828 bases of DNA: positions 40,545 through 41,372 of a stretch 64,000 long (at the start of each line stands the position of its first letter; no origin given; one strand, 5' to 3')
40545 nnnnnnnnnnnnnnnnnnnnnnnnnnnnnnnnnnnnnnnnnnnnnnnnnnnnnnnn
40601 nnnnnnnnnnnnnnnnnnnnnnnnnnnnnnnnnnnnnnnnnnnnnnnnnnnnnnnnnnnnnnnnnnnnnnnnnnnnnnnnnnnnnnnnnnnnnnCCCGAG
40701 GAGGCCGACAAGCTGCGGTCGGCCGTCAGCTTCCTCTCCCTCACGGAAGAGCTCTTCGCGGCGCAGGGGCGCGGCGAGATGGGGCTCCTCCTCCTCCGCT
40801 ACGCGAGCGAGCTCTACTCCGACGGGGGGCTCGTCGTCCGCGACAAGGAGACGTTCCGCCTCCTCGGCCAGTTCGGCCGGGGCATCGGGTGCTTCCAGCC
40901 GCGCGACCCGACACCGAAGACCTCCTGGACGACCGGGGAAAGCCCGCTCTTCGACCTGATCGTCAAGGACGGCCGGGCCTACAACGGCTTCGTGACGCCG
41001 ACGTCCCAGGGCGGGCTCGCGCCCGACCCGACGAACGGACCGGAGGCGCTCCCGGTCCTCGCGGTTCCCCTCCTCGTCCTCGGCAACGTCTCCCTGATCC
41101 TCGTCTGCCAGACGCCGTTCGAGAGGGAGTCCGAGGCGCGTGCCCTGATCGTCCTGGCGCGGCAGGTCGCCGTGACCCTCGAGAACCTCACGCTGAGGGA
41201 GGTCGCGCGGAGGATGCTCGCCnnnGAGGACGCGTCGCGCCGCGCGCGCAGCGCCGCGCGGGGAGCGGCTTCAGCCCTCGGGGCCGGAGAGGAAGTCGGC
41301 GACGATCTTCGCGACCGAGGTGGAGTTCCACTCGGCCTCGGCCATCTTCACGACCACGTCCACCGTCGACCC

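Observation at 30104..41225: Che7-like non-motility chemosensory operon extended by GAF and DUF4388 proteins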

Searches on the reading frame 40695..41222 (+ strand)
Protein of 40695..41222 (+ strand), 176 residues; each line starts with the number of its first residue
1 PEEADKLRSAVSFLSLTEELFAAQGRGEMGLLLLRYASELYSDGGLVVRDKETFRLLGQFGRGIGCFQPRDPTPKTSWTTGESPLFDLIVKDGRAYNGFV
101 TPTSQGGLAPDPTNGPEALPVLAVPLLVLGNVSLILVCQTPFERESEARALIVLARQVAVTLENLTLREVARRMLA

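Call 69: search_protein_representatives(protein=window:40695-41222:+)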
Query: 176 residues. Proteins with E-value up to 0.001 (for the whole library): 20; up to 1e-10: 12; up to 1e-30: 4. The best 20 are listed.
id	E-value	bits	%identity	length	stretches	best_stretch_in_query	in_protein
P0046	8.7e-52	191.7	60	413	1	3-173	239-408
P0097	3.8e-47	176.6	66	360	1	3-146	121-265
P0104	2.3e-37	144.8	47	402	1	1-173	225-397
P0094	2.9e-36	141.2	46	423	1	3-171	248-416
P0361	2.8e-22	95.7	55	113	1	80-174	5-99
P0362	7.9e-18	81.3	33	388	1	3-173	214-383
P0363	2.1e-17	79.9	47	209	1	6-103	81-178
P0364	1.1e-16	77.6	37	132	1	51-173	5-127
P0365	2.6e-16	76.3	45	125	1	56-175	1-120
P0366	6.3e-16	75.1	41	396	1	13-171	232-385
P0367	2.9e-13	66.4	45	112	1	78-174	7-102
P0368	5.2e-12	62.3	46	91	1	93-174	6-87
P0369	1.2e-09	54.7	62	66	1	122-174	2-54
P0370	3.5e-09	53.1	65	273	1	2-49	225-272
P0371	3.3e-08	49.9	62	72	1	125-174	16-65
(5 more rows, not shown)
